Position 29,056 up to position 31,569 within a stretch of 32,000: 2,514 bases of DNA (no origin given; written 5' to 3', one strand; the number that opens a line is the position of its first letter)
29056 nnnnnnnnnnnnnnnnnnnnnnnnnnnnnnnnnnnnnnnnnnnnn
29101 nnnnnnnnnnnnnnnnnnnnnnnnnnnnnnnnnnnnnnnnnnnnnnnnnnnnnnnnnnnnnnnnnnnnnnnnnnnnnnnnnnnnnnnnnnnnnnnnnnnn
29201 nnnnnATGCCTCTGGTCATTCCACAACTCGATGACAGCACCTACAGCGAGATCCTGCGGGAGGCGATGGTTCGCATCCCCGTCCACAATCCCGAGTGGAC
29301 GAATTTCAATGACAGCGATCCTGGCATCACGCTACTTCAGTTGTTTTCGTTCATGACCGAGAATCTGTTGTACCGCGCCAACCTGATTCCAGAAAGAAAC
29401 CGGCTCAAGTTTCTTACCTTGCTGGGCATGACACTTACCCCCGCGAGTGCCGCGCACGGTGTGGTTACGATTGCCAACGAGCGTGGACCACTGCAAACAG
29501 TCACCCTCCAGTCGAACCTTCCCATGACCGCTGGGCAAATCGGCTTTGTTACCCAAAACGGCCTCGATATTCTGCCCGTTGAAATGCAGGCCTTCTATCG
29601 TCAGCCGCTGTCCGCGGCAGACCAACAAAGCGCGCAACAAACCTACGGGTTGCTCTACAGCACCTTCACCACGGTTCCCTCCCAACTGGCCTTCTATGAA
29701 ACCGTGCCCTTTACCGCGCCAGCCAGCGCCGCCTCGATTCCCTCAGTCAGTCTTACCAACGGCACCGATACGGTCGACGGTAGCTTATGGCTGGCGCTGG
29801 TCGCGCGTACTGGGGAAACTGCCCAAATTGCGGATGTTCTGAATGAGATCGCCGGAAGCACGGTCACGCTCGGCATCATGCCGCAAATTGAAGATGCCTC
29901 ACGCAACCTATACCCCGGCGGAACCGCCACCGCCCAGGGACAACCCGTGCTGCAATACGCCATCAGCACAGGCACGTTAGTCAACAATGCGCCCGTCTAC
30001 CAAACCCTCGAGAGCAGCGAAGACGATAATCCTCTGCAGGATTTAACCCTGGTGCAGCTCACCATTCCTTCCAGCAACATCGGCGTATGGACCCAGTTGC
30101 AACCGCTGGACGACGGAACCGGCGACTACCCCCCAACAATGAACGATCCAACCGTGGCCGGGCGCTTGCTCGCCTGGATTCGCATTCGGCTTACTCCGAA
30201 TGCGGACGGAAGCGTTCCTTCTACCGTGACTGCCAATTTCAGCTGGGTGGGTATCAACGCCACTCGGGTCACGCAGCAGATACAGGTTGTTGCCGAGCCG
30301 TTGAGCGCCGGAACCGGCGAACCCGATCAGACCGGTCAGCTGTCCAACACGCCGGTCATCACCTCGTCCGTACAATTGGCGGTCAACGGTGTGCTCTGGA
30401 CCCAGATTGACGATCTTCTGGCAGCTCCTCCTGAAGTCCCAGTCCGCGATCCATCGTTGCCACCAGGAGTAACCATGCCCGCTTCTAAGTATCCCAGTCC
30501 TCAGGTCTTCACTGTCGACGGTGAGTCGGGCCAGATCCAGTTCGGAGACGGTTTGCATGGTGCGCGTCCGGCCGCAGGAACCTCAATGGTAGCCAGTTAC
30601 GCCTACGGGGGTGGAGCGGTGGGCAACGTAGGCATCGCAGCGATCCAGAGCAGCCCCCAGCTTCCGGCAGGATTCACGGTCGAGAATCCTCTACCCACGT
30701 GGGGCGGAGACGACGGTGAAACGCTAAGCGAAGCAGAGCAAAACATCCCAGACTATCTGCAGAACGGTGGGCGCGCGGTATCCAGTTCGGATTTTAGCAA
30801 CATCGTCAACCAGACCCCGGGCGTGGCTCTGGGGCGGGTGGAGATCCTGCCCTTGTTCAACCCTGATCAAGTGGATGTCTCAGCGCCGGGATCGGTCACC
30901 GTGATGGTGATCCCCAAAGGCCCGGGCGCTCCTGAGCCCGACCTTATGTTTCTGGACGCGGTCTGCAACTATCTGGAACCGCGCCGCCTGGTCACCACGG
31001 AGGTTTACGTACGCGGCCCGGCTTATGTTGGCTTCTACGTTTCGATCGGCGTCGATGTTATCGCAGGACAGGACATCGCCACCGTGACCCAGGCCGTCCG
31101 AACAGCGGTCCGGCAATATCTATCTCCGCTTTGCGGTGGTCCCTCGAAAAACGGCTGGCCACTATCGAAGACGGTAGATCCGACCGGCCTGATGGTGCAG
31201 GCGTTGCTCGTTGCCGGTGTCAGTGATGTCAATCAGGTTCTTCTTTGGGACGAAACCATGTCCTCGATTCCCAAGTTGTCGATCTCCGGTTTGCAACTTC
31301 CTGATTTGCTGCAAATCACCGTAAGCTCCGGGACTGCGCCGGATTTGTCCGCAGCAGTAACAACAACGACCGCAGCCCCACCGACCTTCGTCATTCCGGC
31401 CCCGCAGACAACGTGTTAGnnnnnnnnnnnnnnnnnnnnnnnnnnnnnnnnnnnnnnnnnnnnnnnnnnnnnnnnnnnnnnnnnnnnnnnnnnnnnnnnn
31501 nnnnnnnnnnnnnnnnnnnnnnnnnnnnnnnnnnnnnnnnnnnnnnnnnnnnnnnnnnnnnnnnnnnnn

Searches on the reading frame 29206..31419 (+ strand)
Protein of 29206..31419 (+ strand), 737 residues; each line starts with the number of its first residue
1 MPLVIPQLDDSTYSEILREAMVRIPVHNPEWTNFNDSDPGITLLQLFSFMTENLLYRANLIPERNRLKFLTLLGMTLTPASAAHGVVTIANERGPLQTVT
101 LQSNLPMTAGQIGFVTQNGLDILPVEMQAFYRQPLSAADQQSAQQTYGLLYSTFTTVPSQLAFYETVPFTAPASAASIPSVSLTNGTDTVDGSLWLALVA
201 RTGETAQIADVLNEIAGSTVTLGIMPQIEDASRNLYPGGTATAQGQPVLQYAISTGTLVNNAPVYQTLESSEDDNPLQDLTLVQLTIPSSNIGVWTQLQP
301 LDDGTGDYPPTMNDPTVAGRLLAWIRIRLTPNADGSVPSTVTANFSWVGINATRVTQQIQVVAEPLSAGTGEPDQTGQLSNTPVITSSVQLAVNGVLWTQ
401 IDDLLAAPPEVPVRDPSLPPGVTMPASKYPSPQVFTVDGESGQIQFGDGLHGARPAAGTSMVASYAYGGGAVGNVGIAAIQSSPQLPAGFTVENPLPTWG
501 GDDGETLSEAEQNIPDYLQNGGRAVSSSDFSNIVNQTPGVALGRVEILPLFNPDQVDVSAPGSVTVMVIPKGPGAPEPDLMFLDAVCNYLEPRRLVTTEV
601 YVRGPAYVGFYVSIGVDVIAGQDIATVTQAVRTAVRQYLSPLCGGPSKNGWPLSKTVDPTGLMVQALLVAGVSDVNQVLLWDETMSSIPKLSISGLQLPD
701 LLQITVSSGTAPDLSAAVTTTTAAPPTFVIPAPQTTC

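Call 6: search_protein_families(library=pfam, proteins=[window:29206-31416:+])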
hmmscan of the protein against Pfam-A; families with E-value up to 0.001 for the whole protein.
window:29206-31416:+ (737 aa): 1 family
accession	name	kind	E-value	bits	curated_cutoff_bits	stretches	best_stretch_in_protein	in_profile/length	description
PF04865.19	Baseplate_J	-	3.6e-12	46.6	21.1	1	458-640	63-238/255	Baseplate J-like protein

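Call 9: find_encoding_contigs(protein=window:29206-31419:+, flank=10000, max_places=4)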
Protein window:29206-31419:+ (737 aa): no gene with exactly this product is on record in the collection.

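Call 55: find_homologous_proteins(query=window:29206-31416:+, max_evalue=1e-50)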
Query window:29206-31416:+ (737 aa): 2544 proteins with E <= 1e-50 among 8000 candidates; the best 120 are listed.
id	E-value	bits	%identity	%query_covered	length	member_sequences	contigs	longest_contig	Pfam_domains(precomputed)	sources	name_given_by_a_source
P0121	0.0e+0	1621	100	100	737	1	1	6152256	-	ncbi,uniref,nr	ncbi:putative phage baseplate assembly protein [Edaphobacter aggregans]|uniref:Putative phage basepl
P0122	0.0e+0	1473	91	100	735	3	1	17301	-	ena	-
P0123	0.0e+0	1461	90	100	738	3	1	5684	-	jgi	jgi:Baseplate J-like protein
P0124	0.0e+0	1447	89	100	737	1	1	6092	-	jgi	jgi:hypothetical protein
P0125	0.0e+0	1387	85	100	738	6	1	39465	-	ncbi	-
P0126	0.0e+0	1386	84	100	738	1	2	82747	-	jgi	jgi:hypothetical protein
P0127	0.0e+0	1383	85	100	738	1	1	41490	-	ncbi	-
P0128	0.0e+0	1276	77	100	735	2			-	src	-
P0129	0.0e+0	1251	77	100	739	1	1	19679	-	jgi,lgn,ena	-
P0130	0.0e+0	1250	77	100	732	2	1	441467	-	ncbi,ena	-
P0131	0.0e+0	1233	76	100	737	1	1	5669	-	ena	-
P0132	0.0e+0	1231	76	100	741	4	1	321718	-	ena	-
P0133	0.0e+0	1223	75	100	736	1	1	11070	-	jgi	jgi:hypothetical protein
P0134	0.0e+0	1215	75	100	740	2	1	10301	-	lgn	-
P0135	0.0e+0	1198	74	100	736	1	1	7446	-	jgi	jgi:hypothetical protein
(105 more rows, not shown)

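Call 56: find_encoding_contigs(protein=P0126, flank=10000, max_places=2)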
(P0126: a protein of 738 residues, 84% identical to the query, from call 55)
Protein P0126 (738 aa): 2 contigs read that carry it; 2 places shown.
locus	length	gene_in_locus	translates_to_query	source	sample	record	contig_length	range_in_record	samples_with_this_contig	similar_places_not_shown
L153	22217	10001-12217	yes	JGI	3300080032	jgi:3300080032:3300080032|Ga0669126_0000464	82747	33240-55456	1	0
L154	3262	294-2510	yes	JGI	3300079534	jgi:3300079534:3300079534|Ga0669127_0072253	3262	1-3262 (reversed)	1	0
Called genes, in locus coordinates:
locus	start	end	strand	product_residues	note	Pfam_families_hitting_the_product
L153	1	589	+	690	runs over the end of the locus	PF04984:Phage_sheath_1, PF17482:Phage_sheath_1C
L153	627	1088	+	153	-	PF06841:Phage_T4_gp19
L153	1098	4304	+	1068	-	PF17482:Phage_sheath_1C (weak)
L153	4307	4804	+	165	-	PF06841:Phage_T4_gp19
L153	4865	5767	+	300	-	PF19266:CIS_tube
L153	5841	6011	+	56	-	-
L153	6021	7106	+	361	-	PF05954:Phage_GPD (faint)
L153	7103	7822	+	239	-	PF04717:Phage_base_V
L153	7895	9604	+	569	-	-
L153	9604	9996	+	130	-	PF04965:GPW_gp25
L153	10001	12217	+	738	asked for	-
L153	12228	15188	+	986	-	PF09684:Tail_P2_I, PF02449:Glyco_hydro_42 (faint)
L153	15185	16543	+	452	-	-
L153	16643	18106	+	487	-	-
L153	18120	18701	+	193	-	-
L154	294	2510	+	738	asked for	-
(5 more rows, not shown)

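Call 57: find_encoding_contigs(protein=P0127, flank=10000, max_places=2)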
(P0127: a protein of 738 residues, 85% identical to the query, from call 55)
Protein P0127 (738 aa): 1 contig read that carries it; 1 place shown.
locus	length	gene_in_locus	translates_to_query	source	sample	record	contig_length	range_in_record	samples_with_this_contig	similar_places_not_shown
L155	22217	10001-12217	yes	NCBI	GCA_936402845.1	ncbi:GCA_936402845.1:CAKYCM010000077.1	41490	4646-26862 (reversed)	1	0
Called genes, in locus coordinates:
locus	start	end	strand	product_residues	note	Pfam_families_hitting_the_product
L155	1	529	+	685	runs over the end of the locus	PF04984:Phage_sheath_1, PF17482:Phage_sheath_1C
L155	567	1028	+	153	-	PF06841:Phage_T4_gp19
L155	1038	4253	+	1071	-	PF17482:Phage_sheath_1C (weak)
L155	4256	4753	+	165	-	PF06841:Phage_T4_gp19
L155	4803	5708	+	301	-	PF19266:CIS_tube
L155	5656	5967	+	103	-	-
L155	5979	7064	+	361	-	PF05954:Phage_GPD (weak)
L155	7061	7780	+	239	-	PF04717:Phage_base_V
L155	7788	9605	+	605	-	-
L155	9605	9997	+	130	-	PF04965:GPW_gp25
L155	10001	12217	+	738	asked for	-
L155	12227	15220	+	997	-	PF09684:Tail_P2_I, PF02449:Glyco_hydro_42 (weak)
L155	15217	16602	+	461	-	-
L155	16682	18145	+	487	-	-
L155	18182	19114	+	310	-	PF01833:TIG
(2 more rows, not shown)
